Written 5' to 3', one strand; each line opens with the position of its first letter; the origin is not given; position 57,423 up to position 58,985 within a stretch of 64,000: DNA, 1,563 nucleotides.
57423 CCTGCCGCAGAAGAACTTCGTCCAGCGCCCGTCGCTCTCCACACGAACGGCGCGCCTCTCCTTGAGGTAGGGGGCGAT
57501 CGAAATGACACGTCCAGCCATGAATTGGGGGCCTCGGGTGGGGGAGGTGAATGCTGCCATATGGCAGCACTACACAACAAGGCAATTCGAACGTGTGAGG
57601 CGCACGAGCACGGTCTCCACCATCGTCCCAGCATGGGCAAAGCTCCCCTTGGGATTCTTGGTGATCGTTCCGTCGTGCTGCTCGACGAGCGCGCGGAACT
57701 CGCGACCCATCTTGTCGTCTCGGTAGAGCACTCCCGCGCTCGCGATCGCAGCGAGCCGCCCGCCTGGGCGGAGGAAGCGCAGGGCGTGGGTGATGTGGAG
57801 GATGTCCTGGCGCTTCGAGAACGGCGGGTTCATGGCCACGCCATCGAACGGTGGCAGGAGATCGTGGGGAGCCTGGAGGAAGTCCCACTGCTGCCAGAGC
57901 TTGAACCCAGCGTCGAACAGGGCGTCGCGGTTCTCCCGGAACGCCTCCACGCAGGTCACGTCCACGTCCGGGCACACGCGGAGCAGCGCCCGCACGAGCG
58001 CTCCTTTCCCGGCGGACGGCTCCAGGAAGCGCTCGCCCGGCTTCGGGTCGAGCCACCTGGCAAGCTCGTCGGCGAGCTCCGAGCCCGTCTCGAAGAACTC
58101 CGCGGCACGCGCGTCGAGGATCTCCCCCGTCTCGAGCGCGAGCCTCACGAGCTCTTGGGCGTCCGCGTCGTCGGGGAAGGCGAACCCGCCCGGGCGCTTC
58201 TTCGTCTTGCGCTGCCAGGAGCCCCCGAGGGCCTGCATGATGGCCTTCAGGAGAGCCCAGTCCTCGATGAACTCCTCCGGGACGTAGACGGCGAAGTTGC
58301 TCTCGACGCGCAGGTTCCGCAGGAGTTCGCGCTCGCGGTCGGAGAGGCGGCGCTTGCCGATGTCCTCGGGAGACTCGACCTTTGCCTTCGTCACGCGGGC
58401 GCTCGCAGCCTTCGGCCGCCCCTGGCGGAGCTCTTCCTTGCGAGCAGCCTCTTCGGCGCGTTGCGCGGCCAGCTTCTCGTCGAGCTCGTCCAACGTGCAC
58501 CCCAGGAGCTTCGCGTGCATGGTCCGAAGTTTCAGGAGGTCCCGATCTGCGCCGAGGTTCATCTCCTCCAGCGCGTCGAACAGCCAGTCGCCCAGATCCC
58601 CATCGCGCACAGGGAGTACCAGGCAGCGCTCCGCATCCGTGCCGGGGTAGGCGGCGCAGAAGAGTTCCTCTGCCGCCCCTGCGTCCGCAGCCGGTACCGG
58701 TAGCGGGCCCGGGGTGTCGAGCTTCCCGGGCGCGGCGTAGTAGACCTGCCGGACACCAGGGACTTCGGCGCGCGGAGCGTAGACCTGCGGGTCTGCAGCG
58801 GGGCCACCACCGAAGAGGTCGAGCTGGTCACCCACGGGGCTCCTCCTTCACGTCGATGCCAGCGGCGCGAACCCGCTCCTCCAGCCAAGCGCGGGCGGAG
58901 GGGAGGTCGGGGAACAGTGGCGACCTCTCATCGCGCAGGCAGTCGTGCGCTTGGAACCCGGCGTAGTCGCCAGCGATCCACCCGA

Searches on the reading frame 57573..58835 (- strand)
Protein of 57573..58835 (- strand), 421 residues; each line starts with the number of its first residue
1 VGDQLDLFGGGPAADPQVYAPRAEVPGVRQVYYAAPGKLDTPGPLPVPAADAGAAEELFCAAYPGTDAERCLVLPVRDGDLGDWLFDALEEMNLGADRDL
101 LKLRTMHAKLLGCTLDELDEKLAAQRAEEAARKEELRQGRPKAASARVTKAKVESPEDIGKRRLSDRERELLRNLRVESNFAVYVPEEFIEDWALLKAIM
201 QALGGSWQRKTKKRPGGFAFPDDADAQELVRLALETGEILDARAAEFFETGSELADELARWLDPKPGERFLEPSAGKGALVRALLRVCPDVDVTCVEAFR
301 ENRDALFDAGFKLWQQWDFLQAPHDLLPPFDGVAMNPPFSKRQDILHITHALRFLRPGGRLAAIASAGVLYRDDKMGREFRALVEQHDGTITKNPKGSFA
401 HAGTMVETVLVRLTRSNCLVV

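Call 54: search_protein_families(library=pfam, proteins=[window:57573-58835:-], max_evalue=0.001)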
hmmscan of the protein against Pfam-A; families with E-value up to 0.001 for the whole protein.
window:57573-58835:- (421 aa): 2 families
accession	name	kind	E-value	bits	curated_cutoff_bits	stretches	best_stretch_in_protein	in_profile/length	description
PF02384.22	N6_Mtase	-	0.0002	21.2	20.4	0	341-410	159-227/311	N-6 DNA Methylase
PF05175.20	MTS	-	0.00026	21.1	23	1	258-382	23-156/170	Methyltransferase small domain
